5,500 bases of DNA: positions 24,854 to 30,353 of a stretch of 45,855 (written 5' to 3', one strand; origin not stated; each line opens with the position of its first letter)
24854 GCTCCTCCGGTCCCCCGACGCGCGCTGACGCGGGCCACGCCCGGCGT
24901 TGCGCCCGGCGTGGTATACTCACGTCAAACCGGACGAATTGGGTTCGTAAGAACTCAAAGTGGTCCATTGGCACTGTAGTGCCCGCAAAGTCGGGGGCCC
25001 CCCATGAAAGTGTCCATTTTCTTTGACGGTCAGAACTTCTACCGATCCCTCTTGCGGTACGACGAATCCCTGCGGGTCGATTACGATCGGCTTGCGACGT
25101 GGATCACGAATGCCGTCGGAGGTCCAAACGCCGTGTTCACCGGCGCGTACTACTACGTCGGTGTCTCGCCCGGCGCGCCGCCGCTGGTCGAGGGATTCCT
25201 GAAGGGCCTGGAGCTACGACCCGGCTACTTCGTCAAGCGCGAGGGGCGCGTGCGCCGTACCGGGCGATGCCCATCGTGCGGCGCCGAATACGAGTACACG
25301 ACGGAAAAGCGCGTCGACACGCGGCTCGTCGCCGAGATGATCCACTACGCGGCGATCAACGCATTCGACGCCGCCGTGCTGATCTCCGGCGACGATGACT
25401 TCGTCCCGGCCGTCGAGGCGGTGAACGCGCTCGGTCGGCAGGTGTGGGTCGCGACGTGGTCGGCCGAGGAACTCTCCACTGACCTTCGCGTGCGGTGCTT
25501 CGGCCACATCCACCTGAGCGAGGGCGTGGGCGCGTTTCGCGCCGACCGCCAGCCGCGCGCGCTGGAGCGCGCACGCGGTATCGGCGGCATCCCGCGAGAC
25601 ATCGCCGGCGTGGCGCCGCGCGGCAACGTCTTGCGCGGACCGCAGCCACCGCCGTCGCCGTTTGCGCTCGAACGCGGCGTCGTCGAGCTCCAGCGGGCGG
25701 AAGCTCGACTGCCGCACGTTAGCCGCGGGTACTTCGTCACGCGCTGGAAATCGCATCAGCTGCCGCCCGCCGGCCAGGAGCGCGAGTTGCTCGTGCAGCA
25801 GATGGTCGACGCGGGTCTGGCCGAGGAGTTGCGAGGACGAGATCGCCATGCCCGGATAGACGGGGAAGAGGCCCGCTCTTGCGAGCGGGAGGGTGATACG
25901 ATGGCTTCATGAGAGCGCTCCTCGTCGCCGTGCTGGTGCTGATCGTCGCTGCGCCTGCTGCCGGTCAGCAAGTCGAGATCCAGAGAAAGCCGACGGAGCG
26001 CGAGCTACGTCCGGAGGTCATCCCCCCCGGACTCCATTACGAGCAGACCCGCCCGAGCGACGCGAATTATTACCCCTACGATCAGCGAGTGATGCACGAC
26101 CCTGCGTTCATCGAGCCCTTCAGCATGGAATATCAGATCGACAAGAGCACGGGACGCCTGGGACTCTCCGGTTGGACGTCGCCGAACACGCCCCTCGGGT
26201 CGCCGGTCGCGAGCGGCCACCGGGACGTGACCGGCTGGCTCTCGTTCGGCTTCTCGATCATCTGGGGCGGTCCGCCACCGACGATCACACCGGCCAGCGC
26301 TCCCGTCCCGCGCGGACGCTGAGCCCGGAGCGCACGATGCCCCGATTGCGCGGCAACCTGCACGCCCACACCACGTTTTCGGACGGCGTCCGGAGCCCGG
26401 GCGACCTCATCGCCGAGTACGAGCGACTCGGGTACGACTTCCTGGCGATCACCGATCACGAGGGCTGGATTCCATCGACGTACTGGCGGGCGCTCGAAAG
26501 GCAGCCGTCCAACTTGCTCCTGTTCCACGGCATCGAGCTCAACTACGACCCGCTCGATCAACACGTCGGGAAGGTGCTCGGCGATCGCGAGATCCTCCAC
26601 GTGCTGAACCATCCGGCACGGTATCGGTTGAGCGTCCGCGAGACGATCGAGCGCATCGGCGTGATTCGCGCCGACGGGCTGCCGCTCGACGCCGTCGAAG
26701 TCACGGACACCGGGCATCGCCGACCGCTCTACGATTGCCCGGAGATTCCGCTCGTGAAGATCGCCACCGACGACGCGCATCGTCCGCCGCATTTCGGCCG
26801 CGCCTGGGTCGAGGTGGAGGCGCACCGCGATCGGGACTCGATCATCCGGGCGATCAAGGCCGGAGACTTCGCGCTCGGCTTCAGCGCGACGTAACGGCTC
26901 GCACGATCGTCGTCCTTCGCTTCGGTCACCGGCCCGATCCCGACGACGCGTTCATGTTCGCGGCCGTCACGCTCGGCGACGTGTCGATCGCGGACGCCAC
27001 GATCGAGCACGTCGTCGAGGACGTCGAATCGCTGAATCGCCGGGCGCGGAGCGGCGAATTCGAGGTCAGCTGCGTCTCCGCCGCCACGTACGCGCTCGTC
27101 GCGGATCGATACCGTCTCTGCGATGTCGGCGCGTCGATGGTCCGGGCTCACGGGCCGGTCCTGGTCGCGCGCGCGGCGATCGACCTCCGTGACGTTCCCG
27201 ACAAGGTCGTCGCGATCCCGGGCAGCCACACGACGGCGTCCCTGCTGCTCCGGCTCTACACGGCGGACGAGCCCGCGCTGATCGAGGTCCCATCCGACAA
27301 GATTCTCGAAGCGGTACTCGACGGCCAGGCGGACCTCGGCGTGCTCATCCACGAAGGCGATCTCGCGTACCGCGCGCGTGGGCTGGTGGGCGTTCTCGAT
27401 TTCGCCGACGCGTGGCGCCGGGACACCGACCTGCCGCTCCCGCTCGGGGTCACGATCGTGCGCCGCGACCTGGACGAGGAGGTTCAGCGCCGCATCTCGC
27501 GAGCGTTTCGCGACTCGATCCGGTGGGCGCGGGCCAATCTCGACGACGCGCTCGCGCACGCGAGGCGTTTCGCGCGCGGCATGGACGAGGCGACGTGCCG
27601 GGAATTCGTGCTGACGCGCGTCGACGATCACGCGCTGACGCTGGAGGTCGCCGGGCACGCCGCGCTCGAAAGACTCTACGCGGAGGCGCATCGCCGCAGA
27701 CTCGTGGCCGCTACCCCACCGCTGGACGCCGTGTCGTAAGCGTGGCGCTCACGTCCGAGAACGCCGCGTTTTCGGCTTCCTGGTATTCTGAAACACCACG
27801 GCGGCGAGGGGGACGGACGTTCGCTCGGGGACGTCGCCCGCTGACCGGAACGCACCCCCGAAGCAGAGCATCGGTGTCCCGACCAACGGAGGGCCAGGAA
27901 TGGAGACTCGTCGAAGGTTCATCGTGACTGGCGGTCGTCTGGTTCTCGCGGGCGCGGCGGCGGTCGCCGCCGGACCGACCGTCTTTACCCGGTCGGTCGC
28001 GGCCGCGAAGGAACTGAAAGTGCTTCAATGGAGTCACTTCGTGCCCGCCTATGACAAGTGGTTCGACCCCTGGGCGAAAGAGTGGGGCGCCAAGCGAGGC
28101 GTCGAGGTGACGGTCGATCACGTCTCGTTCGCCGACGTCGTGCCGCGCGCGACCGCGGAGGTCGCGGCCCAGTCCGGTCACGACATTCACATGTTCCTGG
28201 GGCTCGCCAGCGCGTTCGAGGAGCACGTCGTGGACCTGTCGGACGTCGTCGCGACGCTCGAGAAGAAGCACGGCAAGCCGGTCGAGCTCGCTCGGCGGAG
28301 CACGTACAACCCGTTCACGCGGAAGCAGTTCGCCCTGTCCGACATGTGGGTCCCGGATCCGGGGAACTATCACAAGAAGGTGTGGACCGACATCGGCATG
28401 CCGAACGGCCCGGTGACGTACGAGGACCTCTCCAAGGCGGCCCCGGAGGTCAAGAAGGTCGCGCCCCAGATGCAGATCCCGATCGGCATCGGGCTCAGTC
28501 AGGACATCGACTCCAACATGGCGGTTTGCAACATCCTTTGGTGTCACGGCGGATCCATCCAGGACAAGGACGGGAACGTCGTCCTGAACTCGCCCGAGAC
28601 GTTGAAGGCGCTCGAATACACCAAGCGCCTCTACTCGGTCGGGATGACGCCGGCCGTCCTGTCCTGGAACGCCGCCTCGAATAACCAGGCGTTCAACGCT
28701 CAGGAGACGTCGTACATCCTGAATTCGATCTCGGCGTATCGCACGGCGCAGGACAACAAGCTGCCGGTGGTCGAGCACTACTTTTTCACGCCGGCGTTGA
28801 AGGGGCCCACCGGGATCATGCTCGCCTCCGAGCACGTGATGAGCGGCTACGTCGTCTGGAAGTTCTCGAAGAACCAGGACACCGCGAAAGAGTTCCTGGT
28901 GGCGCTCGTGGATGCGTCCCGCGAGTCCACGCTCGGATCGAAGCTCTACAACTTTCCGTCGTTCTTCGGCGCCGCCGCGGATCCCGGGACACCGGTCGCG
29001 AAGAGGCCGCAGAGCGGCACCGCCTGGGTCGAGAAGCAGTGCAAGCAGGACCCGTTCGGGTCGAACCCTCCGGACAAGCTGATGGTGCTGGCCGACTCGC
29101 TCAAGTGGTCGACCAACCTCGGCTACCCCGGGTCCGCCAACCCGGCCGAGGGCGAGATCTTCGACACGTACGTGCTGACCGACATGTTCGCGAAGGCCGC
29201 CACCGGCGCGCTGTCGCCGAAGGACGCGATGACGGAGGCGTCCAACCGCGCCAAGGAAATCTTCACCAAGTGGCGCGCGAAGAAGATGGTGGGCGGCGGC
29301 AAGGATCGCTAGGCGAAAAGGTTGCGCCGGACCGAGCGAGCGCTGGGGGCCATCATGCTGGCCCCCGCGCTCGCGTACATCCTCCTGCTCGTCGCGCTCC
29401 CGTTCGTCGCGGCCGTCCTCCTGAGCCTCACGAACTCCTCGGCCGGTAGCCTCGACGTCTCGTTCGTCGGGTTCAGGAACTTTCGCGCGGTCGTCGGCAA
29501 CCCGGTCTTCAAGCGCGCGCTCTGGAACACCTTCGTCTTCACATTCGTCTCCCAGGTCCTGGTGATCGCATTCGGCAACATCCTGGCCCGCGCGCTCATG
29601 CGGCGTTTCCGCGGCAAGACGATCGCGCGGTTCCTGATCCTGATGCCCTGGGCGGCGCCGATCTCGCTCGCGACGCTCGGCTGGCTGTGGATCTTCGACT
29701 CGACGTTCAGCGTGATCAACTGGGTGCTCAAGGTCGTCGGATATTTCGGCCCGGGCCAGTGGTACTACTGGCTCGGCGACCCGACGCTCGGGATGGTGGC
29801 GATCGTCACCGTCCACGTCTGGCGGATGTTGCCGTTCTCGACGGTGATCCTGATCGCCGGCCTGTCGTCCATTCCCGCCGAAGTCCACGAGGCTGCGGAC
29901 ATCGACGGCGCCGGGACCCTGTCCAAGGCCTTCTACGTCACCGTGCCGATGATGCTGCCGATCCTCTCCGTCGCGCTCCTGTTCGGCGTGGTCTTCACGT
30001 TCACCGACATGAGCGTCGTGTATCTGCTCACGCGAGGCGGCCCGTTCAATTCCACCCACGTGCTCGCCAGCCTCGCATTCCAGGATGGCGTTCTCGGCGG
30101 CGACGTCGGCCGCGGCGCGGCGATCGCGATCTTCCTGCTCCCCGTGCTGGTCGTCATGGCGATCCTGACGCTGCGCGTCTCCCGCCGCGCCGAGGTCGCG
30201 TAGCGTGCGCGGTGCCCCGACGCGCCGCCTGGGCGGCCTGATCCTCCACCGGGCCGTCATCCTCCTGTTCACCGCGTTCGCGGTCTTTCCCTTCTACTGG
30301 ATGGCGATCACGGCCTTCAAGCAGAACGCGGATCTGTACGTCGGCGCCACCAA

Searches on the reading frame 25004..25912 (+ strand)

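Call 13: search_protein_families(library=pfam, proteins=[window:25004-25912:+], max_evalue=0.001)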
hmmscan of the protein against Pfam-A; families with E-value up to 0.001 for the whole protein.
window:25004-25912:+ (302 aa): 1 family
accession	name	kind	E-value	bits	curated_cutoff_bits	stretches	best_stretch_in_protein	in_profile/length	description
PF01936.24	NYN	-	1.1e-14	55.7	24.2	1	2-165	1-138/145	NYN domain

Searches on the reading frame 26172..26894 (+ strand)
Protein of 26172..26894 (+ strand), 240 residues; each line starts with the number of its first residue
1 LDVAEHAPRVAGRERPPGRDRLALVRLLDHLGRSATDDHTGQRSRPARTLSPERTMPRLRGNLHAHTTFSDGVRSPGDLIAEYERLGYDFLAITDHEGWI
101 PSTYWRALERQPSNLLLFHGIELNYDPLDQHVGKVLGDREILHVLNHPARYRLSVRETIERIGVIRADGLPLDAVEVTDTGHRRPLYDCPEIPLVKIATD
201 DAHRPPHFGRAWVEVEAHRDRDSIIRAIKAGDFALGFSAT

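Call 13: search_protein_families(library=pfam, proteins=[window:26172-26894:+], max_evalue=0.001)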
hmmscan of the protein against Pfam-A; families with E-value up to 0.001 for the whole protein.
window:26172-26894:+ (240 aa): 2 families
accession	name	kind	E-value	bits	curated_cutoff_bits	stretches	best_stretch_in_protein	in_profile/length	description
PF02811.25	PHP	-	4.5e-06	27.5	26.4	1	63-126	2-66/164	PHP domain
PF13263.12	PHP_C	-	1.5e-05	24.8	21.3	1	201-232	23-55/56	PHP-associated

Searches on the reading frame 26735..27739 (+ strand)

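Call 13: search_protein_families(library=pfam, proteins=[window:26735-27739:+], max_evalue=0.001)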
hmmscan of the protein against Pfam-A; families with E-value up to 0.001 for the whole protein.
window:26735-27739:+ (334 aa): 2 families
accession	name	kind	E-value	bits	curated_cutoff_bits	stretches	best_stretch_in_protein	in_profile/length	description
PF02621.19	VitK2_biosynth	-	1.9e-58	198.3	26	1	61-319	1-251/252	Menaquinone biosynthesis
PF12974.12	Phosphonate-bd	-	1.4e-05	25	27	1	93-260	35-215/242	ABC transporter, phosphonate, periplasmic substrate-binding protein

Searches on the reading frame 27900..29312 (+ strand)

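Call 70: search_protein_families(library=pfam, proteins=[window:27900-29312:+], max_evalue=0.0001)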
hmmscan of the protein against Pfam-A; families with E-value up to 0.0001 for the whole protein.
window:27900-29312:+ (470 aa): 2 families
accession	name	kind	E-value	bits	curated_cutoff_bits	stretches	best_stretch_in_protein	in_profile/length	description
PF13416.11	SBP_bac_8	-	7.3e-15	55.9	27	1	59-360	3-267/279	Bacterial extracellular solute-binding protein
PF01547.30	SBP_bac_1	-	2.4e-12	47.9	26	1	53-336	8-300/307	Bacterial extracellular solute-binding protein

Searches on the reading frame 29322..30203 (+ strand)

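Call 70: search_protein_families(library=pfam, proteins=[window:29322-30203:+], max_evalue=0.0001)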
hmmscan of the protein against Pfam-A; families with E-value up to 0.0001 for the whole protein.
window:29322-30203:+ (293 aa): 1 family
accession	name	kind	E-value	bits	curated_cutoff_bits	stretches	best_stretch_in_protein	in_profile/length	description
PF00528.27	BPD_transp_1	-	3.2e-15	56.8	26.4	1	82-290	2-182/184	Binding-protein-dependent transport system inner membrane component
